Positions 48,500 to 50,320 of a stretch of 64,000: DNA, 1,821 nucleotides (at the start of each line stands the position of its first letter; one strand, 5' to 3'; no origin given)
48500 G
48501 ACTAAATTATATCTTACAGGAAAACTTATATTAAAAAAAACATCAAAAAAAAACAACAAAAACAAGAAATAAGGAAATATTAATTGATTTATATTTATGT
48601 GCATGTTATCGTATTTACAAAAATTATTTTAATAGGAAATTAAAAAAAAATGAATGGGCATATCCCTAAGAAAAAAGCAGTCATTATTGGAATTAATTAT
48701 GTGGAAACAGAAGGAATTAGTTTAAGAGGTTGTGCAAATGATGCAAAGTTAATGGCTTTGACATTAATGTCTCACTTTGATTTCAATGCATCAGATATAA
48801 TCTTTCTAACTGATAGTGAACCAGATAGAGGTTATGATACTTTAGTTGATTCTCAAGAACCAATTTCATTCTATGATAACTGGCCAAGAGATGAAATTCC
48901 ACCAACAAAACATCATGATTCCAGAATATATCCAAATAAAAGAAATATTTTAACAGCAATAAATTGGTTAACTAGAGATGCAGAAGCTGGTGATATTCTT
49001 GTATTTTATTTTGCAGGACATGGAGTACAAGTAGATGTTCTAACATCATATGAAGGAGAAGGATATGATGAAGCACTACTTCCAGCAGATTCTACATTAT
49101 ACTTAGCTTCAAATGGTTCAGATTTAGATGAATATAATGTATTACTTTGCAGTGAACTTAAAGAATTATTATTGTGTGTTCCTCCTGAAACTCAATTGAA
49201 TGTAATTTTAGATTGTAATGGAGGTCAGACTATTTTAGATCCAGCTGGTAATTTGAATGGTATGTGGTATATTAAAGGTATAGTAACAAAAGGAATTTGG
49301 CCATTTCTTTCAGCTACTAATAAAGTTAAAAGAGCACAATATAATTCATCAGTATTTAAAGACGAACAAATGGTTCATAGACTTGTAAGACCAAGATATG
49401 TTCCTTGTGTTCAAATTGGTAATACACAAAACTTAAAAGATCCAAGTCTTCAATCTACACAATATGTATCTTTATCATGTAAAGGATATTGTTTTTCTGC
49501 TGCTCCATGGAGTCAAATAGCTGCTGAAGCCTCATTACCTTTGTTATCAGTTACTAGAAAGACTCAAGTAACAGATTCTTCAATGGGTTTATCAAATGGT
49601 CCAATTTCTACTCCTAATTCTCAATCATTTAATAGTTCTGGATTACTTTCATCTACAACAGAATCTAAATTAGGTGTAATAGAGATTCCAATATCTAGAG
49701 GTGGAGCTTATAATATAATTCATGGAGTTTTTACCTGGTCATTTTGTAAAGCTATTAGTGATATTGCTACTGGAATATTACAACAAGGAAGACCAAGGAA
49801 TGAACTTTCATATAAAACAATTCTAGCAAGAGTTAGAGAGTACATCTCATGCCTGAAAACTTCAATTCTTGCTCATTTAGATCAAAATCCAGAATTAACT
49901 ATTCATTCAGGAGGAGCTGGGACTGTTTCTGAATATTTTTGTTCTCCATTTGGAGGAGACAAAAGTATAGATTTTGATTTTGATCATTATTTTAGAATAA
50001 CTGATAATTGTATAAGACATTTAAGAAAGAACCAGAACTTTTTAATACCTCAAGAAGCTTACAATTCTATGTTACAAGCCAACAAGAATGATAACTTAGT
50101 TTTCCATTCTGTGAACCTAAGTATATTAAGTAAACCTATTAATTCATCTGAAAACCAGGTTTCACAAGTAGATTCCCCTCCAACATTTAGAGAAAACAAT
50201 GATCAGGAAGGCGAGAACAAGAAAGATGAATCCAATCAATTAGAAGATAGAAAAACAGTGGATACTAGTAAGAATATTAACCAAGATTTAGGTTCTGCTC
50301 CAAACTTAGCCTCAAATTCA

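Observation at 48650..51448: Metacaspase with rearranged catalytic cysteine block (DCNGG instead of DSCHSG) and a 600-aa prion-like tail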

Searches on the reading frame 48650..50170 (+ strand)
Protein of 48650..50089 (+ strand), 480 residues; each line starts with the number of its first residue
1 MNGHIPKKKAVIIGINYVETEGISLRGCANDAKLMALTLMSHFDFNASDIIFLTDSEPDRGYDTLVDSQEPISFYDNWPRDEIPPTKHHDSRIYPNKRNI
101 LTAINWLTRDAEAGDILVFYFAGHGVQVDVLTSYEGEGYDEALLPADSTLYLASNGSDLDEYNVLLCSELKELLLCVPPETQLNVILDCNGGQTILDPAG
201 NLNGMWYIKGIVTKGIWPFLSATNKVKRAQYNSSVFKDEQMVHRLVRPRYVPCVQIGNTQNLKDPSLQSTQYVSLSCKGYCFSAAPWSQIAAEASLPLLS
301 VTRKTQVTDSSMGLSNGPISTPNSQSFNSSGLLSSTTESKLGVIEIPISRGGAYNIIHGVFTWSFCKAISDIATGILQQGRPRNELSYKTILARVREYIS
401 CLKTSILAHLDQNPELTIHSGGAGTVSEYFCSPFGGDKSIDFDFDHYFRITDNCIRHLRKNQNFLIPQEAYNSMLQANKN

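Call 5: find_homologous_proteins(query=window:48650-50089:+, max_evalue=0.001)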
Query window:48650-50089:+ (480 aa): 24 proteins with E <= 0.001 among 5757 candidates.
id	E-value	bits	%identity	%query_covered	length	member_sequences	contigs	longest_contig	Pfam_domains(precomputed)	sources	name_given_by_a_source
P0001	4.9e-269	911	81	99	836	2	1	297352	PF00656.28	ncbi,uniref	ncbi:metacaspase-like protein [Cryptosporidium xiaoi]|uniref:Metacaspase-like protein n=1 Tax=Crypto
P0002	1.4e-209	715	72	89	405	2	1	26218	PF00656.28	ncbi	ncbi:ICE-like protease p20 domain-containing protein [Cryptosporidium serpentis]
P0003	1.0e-76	277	38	78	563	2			PF00656.28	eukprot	eukprot:GHVN01034990.1.p1 GENE.GHVN01034990.1~~GHVN01034990.1.p1 ORF type:complete len:564 (-),score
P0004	2.7e-75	272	36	92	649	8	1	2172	PF00656.28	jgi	-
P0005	6.7e-75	271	37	90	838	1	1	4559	PF00656.28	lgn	-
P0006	1.3e-74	270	41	72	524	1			PF00656.28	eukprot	eukprot:GHVS01034000.1.p2 GENE.GHVS01034000.1~~GHVS01034000.1.p2 ORF type:complete len:561 (-),score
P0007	2.1e-71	259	37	89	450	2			PF00656.28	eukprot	eukprot:Polyplicarium_translucidae@DN2280_c0_g1_i5.p1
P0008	1.1e-69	254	38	79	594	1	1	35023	PF00656.28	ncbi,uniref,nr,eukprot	ncbi:ICE family protease (caspase) p20 domain-containing protein [Cardiosporidium cionae]|uniref:ICE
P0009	1.9e-67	246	35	89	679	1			PF00656.28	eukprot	eukprot:Gregarina_sp_Poly_1__3661@NODE_207_length_11414_cov_43_030493_g184_i0_p2_GENE_NODE_207_lengt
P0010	2.9e-64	236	33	98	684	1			PF00656.28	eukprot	eukprot:Gregarina_sp_Pseudo_9__1239@NODE_181_length_3804_cov_17_433201_g167_i0_p1_GENE_NODE_181_leng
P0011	1.3e-61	227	35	74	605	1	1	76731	PF00656.28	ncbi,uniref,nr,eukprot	ncbi:ICE family protease (caspase) p20 domain-containing protein [Cardiosporidium cionae]|uniref:ICE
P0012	4.1e-61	225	35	63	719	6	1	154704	PF00656.28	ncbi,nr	ncbi:hypothetical protein PFFCH_03351 [Plasmodium falciparum FCH/4]|nr:hypothetical protein PFFCH_03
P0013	1.4e-53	200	34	80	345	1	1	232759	PF00656.28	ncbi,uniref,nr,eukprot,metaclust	ncbi:putative ICE-like protease (caspase) p20 domain protein [Gregarina niphandrodes]|uniref:ICE-lik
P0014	3.2e-52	196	45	40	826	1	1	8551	PF00656.28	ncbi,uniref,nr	ncbi:ice family protease p20 domain-containing protein [Cystoisospora suis]|uniref:Ice family protea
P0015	4.5e-16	77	46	26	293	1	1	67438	PF00656.28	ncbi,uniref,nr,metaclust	ncbi:ice-like protease p20 domain-containing protein [Cyclospora cayetanensis]|uniref:Ice-like prote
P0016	4.0e-5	41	30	39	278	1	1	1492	PF00656.28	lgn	-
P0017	1.8e-4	39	30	29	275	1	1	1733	PF00656.28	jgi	-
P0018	2.1e-4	38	27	39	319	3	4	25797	PF00656.28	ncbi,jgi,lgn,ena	-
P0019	2.6e-4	38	29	39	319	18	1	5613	PF00656.28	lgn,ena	-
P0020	2.8e-4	38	29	30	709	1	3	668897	PF00656.28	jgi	jgi:uncharacterized caspase-like protein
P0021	3.5e-4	38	30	29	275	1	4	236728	PF00656.28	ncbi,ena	-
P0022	4.8e-4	37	30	29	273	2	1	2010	PF00656.28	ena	-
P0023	6.0e-4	37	30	39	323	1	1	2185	PF00656.28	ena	-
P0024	7.2e-4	37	24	43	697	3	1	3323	PF00656.28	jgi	jgi:hypothetical protein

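Call 20: search_solved_structures(query=A1, max_evalue=0.01, show_alignments=5)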
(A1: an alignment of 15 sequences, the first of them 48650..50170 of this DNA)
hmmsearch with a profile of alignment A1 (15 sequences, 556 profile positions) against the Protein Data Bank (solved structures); distinct sequences matched with E-value up to 0.01: 10.
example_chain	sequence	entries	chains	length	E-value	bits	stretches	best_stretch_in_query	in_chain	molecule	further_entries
7qp0_A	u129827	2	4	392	6.2e-28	101.2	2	148-247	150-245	Metacaspase-1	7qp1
4f6p_A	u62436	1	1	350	1.7e-27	99.7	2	146-248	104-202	Metacaspase-1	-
4f6o_A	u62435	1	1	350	2.5e-27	99.2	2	146-247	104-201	Metacaspase-1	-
4afr_A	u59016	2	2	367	3.6e-20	75.5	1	146-247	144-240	METACASPASE | METACASPASE MCA2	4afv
4afp_A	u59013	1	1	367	8.8e-20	74.2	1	146-247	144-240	METACASPASE MCA2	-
4af8_A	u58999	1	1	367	9.3e-20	74.2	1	146-247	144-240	METACASPASE MCA2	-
6w8s_A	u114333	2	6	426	1.1e-18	70.7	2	145-237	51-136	Metacaspase-4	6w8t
6w8r_A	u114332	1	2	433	1.4e-18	70.3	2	145-220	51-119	Metacaspase-4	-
8a53_A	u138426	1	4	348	7.4e-17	64.6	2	54-113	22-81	Metacaspase-9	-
9n3d_A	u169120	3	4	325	1.3e-15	60.5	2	61-113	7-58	Metacaspase-9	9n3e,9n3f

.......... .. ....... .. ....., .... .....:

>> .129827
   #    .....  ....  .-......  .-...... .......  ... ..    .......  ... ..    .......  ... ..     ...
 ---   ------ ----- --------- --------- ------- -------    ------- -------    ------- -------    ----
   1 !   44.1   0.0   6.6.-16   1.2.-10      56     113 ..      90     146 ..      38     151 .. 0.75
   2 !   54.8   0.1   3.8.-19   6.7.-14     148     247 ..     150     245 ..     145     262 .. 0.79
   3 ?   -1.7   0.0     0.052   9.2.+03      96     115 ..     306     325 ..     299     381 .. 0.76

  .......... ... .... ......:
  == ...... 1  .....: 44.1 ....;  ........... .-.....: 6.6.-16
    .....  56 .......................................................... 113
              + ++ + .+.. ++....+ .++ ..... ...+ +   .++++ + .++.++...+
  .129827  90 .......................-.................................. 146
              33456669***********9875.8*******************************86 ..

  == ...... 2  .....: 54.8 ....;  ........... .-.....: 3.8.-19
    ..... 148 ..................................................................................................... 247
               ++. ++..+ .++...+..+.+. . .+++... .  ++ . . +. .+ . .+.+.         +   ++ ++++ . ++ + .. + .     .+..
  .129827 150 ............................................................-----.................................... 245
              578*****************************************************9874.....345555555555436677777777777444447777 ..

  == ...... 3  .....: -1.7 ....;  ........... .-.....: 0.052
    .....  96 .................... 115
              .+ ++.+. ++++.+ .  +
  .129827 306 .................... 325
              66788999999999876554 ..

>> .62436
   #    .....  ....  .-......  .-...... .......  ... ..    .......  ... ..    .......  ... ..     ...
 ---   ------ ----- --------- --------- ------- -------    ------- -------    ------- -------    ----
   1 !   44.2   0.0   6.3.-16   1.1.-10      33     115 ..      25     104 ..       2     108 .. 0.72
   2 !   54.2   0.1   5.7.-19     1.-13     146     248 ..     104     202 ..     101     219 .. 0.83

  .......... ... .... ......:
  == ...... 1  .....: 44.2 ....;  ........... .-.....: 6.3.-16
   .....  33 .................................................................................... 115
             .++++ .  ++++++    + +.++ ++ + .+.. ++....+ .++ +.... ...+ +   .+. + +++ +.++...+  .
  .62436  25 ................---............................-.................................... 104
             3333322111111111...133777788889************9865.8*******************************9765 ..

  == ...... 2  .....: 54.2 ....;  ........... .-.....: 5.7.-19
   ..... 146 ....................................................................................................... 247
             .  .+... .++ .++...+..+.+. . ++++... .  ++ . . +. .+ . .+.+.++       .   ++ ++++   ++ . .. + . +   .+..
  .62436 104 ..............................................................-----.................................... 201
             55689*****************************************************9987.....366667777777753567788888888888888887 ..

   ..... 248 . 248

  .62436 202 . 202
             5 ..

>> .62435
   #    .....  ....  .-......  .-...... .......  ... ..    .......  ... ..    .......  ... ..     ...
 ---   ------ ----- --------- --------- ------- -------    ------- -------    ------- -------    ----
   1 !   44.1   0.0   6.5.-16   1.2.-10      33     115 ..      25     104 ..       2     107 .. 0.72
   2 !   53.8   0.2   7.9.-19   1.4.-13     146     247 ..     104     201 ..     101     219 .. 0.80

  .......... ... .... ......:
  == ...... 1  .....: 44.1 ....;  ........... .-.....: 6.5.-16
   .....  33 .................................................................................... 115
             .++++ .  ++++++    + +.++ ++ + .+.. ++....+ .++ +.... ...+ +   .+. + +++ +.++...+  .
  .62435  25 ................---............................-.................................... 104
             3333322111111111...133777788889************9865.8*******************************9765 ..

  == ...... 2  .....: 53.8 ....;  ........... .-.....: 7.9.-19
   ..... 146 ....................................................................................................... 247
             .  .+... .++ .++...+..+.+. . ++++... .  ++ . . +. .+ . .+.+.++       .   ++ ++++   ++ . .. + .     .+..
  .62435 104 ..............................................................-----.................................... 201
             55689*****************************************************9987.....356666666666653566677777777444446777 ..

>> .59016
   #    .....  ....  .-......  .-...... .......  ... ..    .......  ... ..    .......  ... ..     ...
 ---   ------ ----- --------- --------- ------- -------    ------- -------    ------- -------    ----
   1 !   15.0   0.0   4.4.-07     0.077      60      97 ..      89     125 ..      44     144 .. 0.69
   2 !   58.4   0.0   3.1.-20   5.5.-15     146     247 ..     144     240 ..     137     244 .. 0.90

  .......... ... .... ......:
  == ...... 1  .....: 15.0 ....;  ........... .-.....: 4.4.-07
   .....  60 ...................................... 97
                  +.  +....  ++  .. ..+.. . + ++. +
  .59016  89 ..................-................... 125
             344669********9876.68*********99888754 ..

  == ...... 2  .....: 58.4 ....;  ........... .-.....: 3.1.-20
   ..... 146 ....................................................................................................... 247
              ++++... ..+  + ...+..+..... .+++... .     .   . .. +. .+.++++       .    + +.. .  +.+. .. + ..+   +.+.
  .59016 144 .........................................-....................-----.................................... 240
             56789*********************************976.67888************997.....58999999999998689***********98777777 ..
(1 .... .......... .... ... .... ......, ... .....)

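Call 21: find_homologous_proteins(query=A1, max_evalue=1e-10)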
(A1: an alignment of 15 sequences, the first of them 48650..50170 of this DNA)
Query A1 (15 sequences) (507 aa, profile of the alignment): 25 proteins with E <= 1e-10 among 8000 candidates.
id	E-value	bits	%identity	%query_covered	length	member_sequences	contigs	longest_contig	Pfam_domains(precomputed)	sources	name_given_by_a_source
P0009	5.3e-206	704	33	93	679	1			PF00656.28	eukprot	eukprot:Gregarina_sp_Poly_1__3661@NODE_207_length_11414_cov_43_030493_g184_i0_p2_GENE_NODE_207_lengt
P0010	1.2e-204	699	33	92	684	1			PF00656.28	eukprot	eukprot:Gregarina_sp_Pseudo_9__1239@NODE_181_length_3804_cov_17_433201_g167_i0_p1_GENE_NODE_181_leng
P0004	1.0e-200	686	36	87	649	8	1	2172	PF00656.28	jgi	-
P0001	4.3e-197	675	77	98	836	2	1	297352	PF00656.28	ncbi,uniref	ncbi:metacaspase-like protein [Cryptosporidium xiaoi]|uniref:Metacaspase-like protein n=1 Tax=Crypto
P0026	5.4e-194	664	100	100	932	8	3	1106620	PF00656.28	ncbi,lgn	ncbi:metacaspase-like protein [Cryptosporidium parvum]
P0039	3.7e-193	661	97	100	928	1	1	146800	PF00656.28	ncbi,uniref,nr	ncbi:ICE-like protease p20 domain-containing [Cryptosporidium sp. chipmunk genotype I]|uniref:ICE-li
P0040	7.9e-193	660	77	99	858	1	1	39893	PF00656.28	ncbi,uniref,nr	ncbi:metacaspase-like protein [Cryptosporidium ryanae]|uniref:metacaspase-like protein n=1 Tax=Crypt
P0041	1.2e-191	656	91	100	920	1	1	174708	PF00656.28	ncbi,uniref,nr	ncbi:metacaspase-like protein [Cryptosporidium ubiquitum]|uniref:Metacaspase-like protein n=1 Tax=Cr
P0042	3.3e-191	655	91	96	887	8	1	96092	PF00656.28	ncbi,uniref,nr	ncbi:metacaspase-like protein [Cryptosporidium canis]|uniref:Metacaspase-like protein n=1 Tax=Crypto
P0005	2.7e-190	652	37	85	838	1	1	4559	PF00656.28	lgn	-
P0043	5.1e-189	648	87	98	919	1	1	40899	PF00656.28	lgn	-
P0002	2.4e-178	613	72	84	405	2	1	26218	PF00656.28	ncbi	ncbi:ICE-like protease p20 domain-containing protein [Cryptosporidium serpentis]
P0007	4.8e-177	608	37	84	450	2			PF00656.28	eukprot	eukprot:Polyplicarium_translucidae@DN2280_c0_g1_i5.p1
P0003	2.6e-175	603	38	73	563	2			PF00656.28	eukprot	eukprot:GHVN01034990.1.p1 GENE.GHVN01034990.1~~GHVN01034990.1.p1 ORF type:complete len:564 (-),score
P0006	6.3e-170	585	41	68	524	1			PF00656.28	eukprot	eukprot:GHVS01034000.1.p2 GENE.GHVS01034000.1~~GHVS01034000.1.p2 ORF type:complete len:561 (-),score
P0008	6.5e-170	585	35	84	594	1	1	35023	PF00656.28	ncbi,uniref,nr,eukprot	ncbi:ICE family protease (caspase) p20 domain-containing protein [Cardiosporidium cionae]|uniref:ICE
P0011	7.1e-168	578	35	70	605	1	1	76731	PF00656.28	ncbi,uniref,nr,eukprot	ncbi:ICE family protease (caspase) p20 domain-containing protein [Cardiosporidium cionae]|uniref:ICE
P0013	1.2e-149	518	34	76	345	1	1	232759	PF00656.28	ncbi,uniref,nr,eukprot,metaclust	ncbi:putative ICE-like protease (caspase) p20 domain protein [Gregarina niphandrodes]|uniref:ICE-lik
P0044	9.5e-82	294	41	44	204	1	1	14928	PF00656.28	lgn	-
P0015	1.4e-32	131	46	25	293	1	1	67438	PF00656.28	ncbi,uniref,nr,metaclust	ncbi:ice-like protease p20 domain-containing protein [Cyclospora cayetanensis]|uniref:Ice-like prote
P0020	3.5e-15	74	29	28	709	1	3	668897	PF00656.28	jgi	jgi:uncharacterized caspase-like protein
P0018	3.1e-14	71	27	37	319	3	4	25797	PF00656.28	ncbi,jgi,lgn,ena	-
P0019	3.4e-13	67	29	37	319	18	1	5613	PF00656.28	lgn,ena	-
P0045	4.8e-12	64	32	22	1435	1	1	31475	PF00656.28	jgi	jgi:hypothetical protein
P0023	1.7e-11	62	30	37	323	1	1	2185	PF00656.28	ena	-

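Call 33: predict_structure(alignment_id=A2)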
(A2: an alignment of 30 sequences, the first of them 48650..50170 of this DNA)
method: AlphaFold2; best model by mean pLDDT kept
length: 507 residues; sequences in the alignment: 30
mean_pLDDT: 75.4   pTM: 0.82
mean pLDDT of the five models: 75.4, 74.9, 74.4, 72.2, 72.1
residues with pLDDT >= 90: 172; 70-90: 161; 50-70: 80; < 50: 94
segments of 3 or more residues with pLDDT < 50: 134-137, 156-158, 199-229, 311-321, 323-339, 483-507
pLDDT, mean of each block of 10 residues (from residue 1): 81 94 91 96 91 95 69 60 87 93 92 94 85 53 85 51 81 86 94 63 41 38 43 81 90 71 63 70 85 94 73 44 42 41 76 91 97 88 87 97 93 87 86 87 79 57 84 81 45 41 39
secondary structure, 60 per line:
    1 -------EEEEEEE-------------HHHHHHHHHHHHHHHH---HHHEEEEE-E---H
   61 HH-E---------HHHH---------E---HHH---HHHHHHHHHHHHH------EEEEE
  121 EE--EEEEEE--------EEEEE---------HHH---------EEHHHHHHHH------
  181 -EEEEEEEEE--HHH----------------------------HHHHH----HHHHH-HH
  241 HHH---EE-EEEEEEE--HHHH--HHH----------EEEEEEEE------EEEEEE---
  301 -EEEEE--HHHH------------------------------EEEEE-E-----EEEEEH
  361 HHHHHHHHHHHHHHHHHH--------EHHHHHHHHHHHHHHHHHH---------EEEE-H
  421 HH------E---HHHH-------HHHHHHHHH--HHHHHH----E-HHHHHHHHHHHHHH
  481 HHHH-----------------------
elements in order: E8-14 H28-43 E50-54 H74-77 H97-109 E116-122 E125-130 E139-143 H167-174 E182-190 H224-228 H233-237 H239-243 E250-256 H259-262 E278-285 E292-297 E302-306 H309-312 E343-347 E355-359 H360-378 H388-405 E415-418 H433-436 H444-452 H455-460 H467-484

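Call 36: fold_search(model_id=the predicted structure, library=pdb)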
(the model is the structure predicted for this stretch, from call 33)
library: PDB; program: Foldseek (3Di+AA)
matches with E <= 10: 241; with E <= 0.001: 37
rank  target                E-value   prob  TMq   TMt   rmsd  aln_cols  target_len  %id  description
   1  9n3e_A                3.8e-14  1.00  0.41  0.65  11.9       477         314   17  Crystal structure of Arabidopsis metacaspase 9 C147G at pH 5.5 (released 2025-06-11)
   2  8a53_A                4.5e-14  1.00  0.40  0.64  11.4       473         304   17  Crystal structure of AtMCA-IIf C147A (metacaspase 9) from Arabidopsis thaliana (released 2023-05-31)
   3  9n3e_B                6.0e-14  1.00  0.43  0.66  11.5       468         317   17  Crystal structure of Arabidopsis metacaspase 9 C147G at pH 5.5 (released 2025-06-11)
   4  9n3d                  9.1e-14  1.00  0.42  0.67  11.1       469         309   17  Crystal structure of Arabidopsis metacaspase 9 C147G at pH 4.2 (released 2025-06-11)
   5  8a53_B                1.3e-13  1.00  0.39  0.64   9.9       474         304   17  Crystal structure of AtMCA-IIf C147A (metacaspase 9) from Arabidopsis thaliana (released 2023-05-31)
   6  9n3f                  1.4e-13  1.00  0.42  0.66  11.1       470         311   17  Crystal structure of Arabidopsis Metacaspase 9 C147G at pH 7.5 (released 2025-06-11)
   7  8a53_C                1.4e-13  1.00  0.42  0.67   9.0       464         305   17  Crystal structure of AtMCA-IIf C147A (metacaspase 9) from Arabidopsis thaliana (released 2023-05-31)
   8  6w8s_B                1.8e-13  1.00  0.37  0.52  15.5       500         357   18  Crystal structure of metacaspase 4 from Arabidopsis (released 2020-05-20)
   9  6w8r_A                2.8e-13  1.00  0.41  0.56  14.1       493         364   18  Crystal structure of metacaspase 4 C139A from Arabidopsis (released 2020-05-20)
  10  6w8s_D                2.8e-13  1.00  0.38  0.52  16.5       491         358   18  Crystal structure of metacaspase 4 from Arabidopsis (released 2020-05-20)
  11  6w8t_A                4.5e-13  1.00  0.36  0.50  14.2       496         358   19  Crystal structure of metacaspase 4 from Arabidopsis (microcrystals treated with calcium) (released 2020-05-20)
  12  6w8s_A                6.3e-13  1.00  0.38  0.51  15.1       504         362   18  Crystal structure of metacaspase 4 from Arabidopsis (released 2020-05-20)
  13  6w8t_B                6.3e-13  1.00  0.35  0.51  16.0       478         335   20  Crystal structure of metacaspase 4 from Arabidopsis (microcrystals treated with calcium) (released 2020-05-20)
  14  6w8r_B                7.6e-13  1.00  0.39  0.55  14.8       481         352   18  Crystal structure of metacaspase 4 C139A from Arabidopsis (released 2020-05-20)
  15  6w8s_C                9.6e-13  1.00  0.37  0.51  15.8       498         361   18  Crystal structure of metacaspase 4 from Arabidopsis (released 2020-05-20)
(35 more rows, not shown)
